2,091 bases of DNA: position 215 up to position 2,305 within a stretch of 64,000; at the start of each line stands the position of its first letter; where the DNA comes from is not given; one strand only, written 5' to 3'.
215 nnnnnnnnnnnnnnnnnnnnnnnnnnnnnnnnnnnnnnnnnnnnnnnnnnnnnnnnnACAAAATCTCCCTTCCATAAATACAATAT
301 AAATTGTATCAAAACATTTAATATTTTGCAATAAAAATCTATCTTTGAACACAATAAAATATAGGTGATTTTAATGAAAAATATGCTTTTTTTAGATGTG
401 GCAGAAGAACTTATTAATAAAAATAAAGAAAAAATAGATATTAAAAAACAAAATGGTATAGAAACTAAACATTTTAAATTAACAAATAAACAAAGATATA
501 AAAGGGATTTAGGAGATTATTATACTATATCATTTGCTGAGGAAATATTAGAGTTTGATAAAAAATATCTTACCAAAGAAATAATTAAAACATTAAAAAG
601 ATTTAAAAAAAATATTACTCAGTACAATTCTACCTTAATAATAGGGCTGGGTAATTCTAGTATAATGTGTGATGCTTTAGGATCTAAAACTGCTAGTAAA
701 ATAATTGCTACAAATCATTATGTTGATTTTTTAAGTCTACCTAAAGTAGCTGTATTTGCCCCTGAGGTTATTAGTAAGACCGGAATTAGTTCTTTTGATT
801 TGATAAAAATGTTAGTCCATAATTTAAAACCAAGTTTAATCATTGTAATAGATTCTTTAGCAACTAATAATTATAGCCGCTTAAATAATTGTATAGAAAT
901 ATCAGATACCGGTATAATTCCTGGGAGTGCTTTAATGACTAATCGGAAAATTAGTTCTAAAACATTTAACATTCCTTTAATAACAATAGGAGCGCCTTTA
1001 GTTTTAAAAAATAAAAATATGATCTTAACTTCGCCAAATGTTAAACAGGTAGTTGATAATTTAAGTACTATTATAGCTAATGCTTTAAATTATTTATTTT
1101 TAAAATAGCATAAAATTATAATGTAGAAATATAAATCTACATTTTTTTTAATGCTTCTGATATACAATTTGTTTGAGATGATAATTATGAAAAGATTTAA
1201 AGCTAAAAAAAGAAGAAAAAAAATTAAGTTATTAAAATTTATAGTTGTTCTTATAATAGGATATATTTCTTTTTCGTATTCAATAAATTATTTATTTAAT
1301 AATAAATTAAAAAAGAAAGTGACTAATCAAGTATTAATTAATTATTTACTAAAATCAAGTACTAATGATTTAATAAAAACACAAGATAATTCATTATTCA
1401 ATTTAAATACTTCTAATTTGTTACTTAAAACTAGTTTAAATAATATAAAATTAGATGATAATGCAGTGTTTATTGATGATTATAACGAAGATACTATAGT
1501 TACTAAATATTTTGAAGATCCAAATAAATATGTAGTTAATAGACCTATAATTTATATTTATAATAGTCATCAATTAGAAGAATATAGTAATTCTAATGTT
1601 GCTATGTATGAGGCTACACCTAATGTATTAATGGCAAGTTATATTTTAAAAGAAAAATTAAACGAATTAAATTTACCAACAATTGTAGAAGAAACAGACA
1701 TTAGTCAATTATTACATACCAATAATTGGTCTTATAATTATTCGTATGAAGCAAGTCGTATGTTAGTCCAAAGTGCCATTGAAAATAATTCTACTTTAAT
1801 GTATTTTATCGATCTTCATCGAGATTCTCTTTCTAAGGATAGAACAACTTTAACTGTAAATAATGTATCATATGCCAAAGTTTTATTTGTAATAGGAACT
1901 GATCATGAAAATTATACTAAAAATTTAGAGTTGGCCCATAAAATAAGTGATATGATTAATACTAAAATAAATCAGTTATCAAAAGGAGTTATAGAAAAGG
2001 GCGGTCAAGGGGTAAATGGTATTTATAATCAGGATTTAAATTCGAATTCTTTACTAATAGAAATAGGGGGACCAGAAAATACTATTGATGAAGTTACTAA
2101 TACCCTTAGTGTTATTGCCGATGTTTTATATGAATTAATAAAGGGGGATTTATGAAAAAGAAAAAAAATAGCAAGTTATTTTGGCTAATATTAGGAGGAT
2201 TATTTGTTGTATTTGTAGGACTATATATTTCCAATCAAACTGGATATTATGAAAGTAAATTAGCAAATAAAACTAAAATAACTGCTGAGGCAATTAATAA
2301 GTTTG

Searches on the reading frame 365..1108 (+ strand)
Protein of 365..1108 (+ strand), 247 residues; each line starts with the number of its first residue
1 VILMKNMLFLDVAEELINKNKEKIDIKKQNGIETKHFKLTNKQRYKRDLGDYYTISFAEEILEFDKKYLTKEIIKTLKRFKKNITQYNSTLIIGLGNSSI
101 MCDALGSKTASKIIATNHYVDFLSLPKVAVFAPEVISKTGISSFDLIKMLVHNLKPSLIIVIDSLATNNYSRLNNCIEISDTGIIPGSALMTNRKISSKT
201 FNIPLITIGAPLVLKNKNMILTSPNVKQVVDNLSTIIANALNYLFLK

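Call 32: search_protein_families(library=ncbifam, proteins=[window:365-1108:+], max_evalue=0.001)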
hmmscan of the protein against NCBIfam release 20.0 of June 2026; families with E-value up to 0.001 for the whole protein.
window:365-1108:+ (247 aa): 1 family
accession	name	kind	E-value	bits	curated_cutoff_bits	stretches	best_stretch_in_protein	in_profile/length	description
TIGR01441.2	GPR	equivalog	2e-46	158.5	120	1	23-219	24-231/306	GPR endopeptidase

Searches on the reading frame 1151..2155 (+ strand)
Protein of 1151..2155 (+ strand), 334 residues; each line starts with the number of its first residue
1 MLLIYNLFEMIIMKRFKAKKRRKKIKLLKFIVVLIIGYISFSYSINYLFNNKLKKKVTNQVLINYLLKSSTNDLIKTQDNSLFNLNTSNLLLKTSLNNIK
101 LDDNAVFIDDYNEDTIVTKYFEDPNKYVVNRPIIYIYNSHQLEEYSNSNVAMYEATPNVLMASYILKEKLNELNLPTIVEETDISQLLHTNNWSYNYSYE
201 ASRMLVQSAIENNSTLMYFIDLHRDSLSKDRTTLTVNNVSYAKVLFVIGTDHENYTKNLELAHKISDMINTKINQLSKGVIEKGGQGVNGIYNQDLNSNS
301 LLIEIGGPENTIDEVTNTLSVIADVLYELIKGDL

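Call 32: search_protein_families(library=ncbifam, proteins=[window:1151-2155:+], max_evalue=0.001)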
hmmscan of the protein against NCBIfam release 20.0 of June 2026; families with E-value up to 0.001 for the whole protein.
window:1151-2155:+ (334 aa): 2 families
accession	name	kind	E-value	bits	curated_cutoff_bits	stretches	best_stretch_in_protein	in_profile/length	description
TIGR02867.1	spore_II_P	subfamily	7.7e-46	156.5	123.15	1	134-330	1-195/196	stage II sporulation protein P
NF037961.1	RodA_shape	subfamily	0.00013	21.4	150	1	8-90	200-281/415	rod shape-determining protein RodA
